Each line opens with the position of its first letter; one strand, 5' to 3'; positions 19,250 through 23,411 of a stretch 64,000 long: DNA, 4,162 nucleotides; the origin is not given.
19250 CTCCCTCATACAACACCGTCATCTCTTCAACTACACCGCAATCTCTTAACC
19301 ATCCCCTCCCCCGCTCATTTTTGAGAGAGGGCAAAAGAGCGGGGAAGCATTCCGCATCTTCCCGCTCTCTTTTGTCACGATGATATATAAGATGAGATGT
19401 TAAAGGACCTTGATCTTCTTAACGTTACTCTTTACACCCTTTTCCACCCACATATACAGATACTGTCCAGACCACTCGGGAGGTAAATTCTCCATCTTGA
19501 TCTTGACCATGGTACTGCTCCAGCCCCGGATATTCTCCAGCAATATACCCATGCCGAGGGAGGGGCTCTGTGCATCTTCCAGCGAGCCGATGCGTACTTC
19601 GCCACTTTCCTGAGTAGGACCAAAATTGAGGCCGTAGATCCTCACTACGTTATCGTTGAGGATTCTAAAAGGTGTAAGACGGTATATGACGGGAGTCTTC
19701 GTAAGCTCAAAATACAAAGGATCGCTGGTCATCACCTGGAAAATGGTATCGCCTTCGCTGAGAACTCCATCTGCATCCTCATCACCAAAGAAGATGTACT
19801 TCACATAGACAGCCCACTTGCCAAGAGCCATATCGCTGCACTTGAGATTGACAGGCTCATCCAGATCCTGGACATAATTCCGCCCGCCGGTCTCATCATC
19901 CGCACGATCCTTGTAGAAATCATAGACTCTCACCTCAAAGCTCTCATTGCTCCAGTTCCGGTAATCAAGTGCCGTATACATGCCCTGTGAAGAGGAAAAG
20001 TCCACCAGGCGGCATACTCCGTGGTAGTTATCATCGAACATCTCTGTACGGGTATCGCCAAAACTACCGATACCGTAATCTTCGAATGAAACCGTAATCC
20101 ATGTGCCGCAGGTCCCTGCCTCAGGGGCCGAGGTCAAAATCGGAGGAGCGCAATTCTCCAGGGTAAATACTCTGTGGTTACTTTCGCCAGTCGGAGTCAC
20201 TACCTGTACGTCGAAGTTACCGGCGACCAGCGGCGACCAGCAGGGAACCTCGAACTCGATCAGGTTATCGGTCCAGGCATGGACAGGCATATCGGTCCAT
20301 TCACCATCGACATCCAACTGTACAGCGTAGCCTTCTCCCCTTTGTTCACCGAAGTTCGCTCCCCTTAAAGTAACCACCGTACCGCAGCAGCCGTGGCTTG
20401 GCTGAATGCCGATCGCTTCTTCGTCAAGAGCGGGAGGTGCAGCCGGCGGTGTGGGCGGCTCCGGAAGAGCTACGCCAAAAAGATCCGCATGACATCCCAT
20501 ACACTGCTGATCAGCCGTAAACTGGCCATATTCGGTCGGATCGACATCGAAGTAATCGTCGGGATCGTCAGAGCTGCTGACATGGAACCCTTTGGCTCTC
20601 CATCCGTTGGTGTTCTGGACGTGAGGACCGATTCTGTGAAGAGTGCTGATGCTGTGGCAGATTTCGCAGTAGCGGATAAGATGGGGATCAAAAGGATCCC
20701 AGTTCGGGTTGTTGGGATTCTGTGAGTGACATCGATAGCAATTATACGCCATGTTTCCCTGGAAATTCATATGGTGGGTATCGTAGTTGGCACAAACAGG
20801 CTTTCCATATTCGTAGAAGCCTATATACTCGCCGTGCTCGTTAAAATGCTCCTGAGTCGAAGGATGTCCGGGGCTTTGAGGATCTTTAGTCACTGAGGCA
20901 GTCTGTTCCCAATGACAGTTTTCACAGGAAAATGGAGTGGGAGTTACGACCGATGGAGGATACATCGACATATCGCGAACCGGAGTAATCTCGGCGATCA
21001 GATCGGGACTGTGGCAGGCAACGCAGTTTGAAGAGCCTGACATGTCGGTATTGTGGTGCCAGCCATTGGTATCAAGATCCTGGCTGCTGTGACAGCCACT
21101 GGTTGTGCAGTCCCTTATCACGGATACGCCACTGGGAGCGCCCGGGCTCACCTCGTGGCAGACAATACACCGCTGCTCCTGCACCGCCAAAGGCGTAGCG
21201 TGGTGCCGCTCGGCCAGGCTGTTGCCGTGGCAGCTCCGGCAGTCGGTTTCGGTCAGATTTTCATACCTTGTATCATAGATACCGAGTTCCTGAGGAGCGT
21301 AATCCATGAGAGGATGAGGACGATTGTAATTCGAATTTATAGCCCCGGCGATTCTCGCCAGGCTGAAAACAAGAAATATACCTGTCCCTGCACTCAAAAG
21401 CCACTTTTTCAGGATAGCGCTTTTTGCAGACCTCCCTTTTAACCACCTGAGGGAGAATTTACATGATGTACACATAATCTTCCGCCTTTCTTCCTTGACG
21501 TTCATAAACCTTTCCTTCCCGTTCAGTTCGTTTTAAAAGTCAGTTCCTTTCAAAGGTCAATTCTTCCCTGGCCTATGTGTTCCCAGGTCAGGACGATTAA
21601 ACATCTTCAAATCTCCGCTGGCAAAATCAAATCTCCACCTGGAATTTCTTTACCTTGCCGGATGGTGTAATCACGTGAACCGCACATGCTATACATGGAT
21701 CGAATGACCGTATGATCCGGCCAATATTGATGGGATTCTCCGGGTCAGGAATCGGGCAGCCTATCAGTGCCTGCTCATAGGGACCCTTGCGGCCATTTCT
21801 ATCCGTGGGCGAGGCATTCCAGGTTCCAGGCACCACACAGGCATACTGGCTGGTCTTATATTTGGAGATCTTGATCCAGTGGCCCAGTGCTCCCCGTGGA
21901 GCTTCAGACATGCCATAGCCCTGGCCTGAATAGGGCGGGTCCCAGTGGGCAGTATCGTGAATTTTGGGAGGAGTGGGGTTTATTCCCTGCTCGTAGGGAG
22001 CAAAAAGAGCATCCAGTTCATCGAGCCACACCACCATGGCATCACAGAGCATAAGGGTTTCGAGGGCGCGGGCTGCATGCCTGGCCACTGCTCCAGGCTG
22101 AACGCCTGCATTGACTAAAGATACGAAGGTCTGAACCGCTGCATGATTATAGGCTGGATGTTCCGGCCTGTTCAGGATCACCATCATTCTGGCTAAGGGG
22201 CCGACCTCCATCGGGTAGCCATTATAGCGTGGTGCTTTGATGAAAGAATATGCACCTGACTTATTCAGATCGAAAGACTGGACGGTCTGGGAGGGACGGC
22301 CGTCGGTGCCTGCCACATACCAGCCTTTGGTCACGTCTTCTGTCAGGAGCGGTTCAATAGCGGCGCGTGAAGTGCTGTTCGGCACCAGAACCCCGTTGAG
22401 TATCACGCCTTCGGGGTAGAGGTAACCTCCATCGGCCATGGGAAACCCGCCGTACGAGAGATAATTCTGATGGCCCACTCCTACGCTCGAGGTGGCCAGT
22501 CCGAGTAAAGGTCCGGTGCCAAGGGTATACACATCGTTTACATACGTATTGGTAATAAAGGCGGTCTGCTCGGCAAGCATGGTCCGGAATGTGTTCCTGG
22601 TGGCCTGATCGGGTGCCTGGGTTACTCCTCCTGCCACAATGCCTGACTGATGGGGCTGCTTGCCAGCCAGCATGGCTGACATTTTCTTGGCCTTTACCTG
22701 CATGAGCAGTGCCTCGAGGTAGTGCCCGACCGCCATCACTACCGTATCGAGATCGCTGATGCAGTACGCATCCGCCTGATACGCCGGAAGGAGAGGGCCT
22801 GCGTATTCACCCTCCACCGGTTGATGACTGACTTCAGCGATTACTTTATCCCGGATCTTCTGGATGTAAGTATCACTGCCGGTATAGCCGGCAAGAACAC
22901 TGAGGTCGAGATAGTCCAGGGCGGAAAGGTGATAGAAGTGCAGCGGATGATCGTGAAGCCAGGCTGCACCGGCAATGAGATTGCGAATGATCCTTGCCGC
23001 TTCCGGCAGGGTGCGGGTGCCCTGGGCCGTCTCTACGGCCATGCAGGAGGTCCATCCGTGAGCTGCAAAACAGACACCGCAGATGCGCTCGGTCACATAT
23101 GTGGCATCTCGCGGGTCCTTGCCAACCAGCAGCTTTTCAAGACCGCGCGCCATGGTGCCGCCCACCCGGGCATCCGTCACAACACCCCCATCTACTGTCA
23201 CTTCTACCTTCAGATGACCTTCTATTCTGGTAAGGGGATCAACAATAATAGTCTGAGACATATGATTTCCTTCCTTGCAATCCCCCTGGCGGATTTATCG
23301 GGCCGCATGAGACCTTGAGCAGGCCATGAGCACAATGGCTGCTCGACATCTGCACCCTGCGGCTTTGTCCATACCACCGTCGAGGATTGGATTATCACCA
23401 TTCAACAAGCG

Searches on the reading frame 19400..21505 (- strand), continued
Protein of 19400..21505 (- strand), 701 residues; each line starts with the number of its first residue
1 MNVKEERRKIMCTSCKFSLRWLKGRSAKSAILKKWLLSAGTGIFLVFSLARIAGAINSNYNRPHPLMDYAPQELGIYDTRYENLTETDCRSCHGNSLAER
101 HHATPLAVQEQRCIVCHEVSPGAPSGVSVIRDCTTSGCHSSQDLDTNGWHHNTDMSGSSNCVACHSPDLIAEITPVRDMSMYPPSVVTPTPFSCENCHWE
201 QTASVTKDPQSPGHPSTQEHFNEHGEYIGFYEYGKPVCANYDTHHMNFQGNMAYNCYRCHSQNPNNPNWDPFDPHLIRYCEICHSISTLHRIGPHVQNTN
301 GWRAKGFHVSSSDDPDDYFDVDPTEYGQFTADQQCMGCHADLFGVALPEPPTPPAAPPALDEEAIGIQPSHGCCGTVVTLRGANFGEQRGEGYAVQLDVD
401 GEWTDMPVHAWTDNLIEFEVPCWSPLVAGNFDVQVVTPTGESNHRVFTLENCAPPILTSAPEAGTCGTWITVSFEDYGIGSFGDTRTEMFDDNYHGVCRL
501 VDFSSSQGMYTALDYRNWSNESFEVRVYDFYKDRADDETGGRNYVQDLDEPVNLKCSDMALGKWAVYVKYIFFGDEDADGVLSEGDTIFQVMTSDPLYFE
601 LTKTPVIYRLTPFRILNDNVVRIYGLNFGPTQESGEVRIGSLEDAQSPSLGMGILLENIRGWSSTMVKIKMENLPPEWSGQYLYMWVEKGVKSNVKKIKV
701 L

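Call 99: search_protein_representatives(alignment_id=A1)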
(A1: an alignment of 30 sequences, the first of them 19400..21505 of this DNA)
Query: 30 sequences, 661 profile positions. Proteins with E-value up to 0.001 (for the whole library): 4768; up to 1e-10: 1630; up to 1e-30: 327. The best 150 are listed.
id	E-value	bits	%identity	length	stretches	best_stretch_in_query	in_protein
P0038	8.0e-282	952.9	-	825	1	4-661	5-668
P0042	1.8e-278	941.8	-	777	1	2-661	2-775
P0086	3.5e-277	937.6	-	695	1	2-658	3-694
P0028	5.1e-276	933.8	-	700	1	4-661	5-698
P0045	7.9e-276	933.1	-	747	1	5-661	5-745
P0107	4.7e-275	930.5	-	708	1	1-659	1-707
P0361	5.2e-259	877.5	-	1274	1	6-659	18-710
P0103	3.4e-243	825.3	-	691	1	2-659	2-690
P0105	1.3e-242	823.4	-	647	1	7-661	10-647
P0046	2.2e-236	802.8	-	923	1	7-659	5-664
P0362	1.1e-230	783.9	-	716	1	3-659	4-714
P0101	3.3e-228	775.8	-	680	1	8-660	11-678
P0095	1.1e-213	727.8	-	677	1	3-660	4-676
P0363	2.5e-206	703.5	-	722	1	3-661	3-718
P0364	1.3e-203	694.4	-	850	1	1-661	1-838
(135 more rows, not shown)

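Call 100: find_encoding_contigs(protein=P0001, flank=10000, max_places=1)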
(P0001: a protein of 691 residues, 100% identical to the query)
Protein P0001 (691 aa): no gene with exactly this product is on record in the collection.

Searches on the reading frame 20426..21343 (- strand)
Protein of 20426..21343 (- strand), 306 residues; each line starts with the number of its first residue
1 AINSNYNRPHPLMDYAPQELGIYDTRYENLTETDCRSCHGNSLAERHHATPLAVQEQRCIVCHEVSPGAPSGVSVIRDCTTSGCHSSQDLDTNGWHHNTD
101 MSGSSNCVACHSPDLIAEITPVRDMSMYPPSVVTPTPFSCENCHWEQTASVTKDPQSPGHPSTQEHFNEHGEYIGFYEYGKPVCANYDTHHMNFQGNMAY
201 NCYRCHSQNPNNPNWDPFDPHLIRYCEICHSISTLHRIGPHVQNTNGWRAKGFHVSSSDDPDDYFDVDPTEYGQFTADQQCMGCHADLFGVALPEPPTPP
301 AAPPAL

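Call 72: predict_structure(alignment_id=A3)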
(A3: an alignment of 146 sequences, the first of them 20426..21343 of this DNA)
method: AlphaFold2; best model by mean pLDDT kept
length: 306 residues; sequences in the alignment: 146
mean_pLDDT: 84.7   pTM: 0.78
mean pLDDT of the five models: 84.7, 80.8, 80.6, 79.2, 75.7
residues with pLDDT >= 90: 101; 70-90: 175; 50-70: 30; < 50: 0
segments of 3 or more residues with pLDDT < 50: none
pLDDT, mean of each block of 10 residues (from residue 1): 73 86 90 88 76 89 93 91 87 85 90 92 75 80 90 90 89 92 89 83 74 78 88 93 94 75 80 94 76 69 75
secondary structure, 60 per line:
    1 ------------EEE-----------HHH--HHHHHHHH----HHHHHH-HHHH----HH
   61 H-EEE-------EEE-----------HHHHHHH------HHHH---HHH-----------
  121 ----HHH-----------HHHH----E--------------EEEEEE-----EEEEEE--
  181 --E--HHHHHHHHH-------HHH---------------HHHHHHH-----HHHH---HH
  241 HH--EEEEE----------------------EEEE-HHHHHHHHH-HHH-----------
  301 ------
elements in order: E13-15 H32-39 H44-49 H51-54 E63-65 E73-75 H87-93 H100-103 H139-142 E162-167 E173-178 H186-194 H220-226 H232-235 H239-242 E245-249 E272-275 H277-285

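Call 74: fold_search(model_id=the predicted structure, library=pdb)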
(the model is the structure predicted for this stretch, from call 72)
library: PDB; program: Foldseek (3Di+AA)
matches with E <= 10: 6; with E <= 0.001: 0
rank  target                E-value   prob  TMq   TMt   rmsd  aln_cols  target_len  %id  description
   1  9e70_B                4.5e+00  0.01  0.10  0.07  12.3       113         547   12  Human XRN1 with Adenosine-3',5'-Bisphosphate (pAp) Bound (released 2025-04-09)
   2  7sqc_Z0               7.0e+00  0.01  0.10  0.06  15.4       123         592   13  Ciliary C1 central pair apparatus isolated from Chlamydomonas reinhardtii (released 2022-04-13)
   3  3wqu_D                7.4e+00  0.01  0.10  0.08  17.7       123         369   13  Staphylococcus aureus FtsA complexed with ATP (released 2014-10-08)
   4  8clk_A                8.4e+00  0.01  0.07  0.05  10.7        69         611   16  TFIIIC TauA complex (released 2023-06-21)
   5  1jq5                  9.0e+00  0.01  0.06  0.05   4.5        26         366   15  Bacillus Stearothermophilus Glycerol dehydrogenase complex with NAD+ (released 2001-10-01)
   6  7dc3_C                9.6e+00  0.02  0.09  0.17   5.7        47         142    8  Crystal structure of the MyRF ICA domain (released 2021-08-25)

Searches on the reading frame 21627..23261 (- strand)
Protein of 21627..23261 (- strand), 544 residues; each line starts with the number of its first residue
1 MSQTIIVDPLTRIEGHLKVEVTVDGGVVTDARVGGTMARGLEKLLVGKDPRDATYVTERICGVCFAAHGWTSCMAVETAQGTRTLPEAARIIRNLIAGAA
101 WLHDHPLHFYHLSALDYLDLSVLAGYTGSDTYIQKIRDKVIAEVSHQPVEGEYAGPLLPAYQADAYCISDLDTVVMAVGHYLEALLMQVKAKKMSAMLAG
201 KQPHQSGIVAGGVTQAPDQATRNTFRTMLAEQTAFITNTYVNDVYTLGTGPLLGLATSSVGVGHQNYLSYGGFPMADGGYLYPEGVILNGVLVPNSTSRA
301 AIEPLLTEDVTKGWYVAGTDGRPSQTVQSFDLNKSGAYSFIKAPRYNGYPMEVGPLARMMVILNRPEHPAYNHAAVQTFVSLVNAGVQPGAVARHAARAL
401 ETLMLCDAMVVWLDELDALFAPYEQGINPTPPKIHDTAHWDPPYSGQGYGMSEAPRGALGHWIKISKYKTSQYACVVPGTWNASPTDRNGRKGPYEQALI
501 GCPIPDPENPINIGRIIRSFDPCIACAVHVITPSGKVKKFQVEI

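Call 4: search_protein_families(library=pfam, proteins=[window:21627-23261:-], max_evalue=0.01)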
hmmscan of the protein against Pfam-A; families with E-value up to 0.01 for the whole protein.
window:21627-23261:- (544 aa): 1 family
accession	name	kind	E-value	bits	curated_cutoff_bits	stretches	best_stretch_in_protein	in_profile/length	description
PF00374.24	NiFeSe_Hases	-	2.5e-132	442.9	25.8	1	39-529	1-508/508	Nickel-dependent hydrogenase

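Call 7: search_solved_structures(query=window:21627-23261:-, max_evalue=1e-20)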
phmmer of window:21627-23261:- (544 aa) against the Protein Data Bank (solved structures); distinct sequences matched with E-value up to 1e-20: 63 (the best 60 are shown).
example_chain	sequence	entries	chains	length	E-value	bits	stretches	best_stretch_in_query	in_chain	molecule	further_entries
5jsu_B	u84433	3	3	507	7.1e-91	309.2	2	150-542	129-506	Periplasmic [NiFeSe] hydrogenase, large subunit, selenocysteine-containing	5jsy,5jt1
1frf_L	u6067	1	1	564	1.3e-90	308.3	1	4-542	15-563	[NI-FE] HYDROGENASE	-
5jsh_B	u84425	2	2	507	2.3e-89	304.3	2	150-542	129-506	Periplasmic [NiFeSe] hydrogenase, large subunit, selenocysteine-containing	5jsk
1h2a_L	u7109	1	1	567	7.2e-89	302.6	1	3-542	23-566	HYDROGENASE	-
4urh_Q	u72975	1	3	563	2.9e-88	300.6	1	4-529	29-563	NICKEL-DEPENDENT HYDROGENASE LARGE SUBUNIT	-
6rtp_B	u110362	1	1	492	8.4e-88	299.1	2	150-529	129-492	Periplasmic [NiFeSe] hydrogenase, large subunit, selenocysteine-containing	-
4ud2_Q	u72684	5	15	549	9.6e-88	298.9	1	4-529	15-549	NICKEL-DEPENDENT HYDROGENASE LARGE SUBUNIT | PERIPLASMIC [NIFE] HYDROGENASE LARGE SUBUNIT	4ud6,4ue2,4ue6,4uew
3myr_B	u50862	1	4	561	9.9e-88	298.8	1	1-529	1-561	Nickel-dependent hydrogenase large subunit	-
4ucq_Q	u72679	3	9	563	1.1e-87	298.7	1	4-529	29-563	NICKEL-DEPENDENT HYDROGENASE LARGE SUBUNIT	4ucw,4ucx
1yrq_H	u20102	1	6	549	1.4e-87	298.3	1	4-529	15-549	Periplasmic [NiFe] hydrogenase large subunit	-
1yqw_Q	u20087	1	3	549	1.5e-87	298.3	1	4-529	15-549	Periplasmic [NiFe] hydrogenase large subunit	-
6z8o_B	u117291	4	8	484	2e-87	297.9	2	150-529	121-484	Periplasmic [NiFeSe] hydrogenase, large subunit, selenocysteine-containing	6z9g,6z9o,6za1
6ru9_B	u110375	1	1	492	2.2e-87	297.7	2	150-529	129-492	Periplasmic [NiFeSe] hydrogenase, large subunit, selenocysteine-containing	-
3h3x_Q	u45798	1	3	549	2.2e-87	297.7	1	4-529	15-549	Periplasmic [NiFe] hydrogenase large subunit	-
4upe_Q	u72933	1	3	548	2.3e-87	297.6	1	4-529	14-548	NICKEL-DEPENDENT HYDROGENASE LARGE SUBUNIT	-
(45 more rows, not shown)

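Call 68: search_protein_families(library=ncbifam, proteins=[window:21627-23261:-], max_evalue=0.001)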
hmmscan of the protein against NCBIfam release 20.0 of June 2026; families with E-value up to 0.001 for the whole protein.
window:21627-23261:- (544 aa): 11 families
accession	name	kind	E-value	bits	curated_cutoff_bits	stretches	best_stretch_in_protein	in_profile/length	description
NF033181.1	NiFeSe_hydrog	equivalog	6e-194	645.6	600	1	3-537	2-504/507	nickel-dependent hydrogenase large subunit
NF045518.1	H2_NiFeSe_large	exception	7e-125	417.6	780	2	149-531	116-482/485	NiFeSe hydrogenase large subunit HysA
NF007778.0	PRK10467.1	equivalog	1.1e-87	294.6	969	2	174-535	184-558/567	hydrogenase 2 large subunit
NF007550.0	PRK10170.1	equivalog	2.5e-81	273.9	1101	2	4-290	18-329/597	Ni/Fe-hydrogenase large subunit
TIGR03295.1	frhA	equivalog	5.3e-37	127.7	392.5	2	1-120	1-120/412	coenzyme F420 hydrogenase subunit alpha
NF041785.2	VhuA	equivalog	2.4e-25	88.9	800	1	4-118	3-117/418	F420-non-reducing hydrogenase Vhu subunit A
NF040828.1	sulfhyd_ShyA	equivalog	6.7e-24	84.5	700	2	5-118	3-116/415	NAD(P)-dependent hydrogenase/sulfhydrogenase 2 subunit alpha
NF040832.1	sulfhyd_HydA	equivalog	9.1e-19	67.8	880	2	4-121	4-121/426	NADPH-dependent hydrogenase/sulfhydrogenase 1 subunit alpha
NF004739.1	PRK06075.1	equivalog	9.5e-08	31.2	360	1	14-105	13-104/384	NADH-quinone oxidoreductase subunit D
NF041786.2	VhuU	equivalog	1.8e-05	24.4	70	1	516-538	14-38/45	F420-non-reducing hydrogenase selenoprotein subunit VhuU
TIGR01962.1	NuoD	equivalog_domain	2.4e-05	23.4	459.35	1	15-108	16-109/386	NADH dehydrogenase (quinone) subunit D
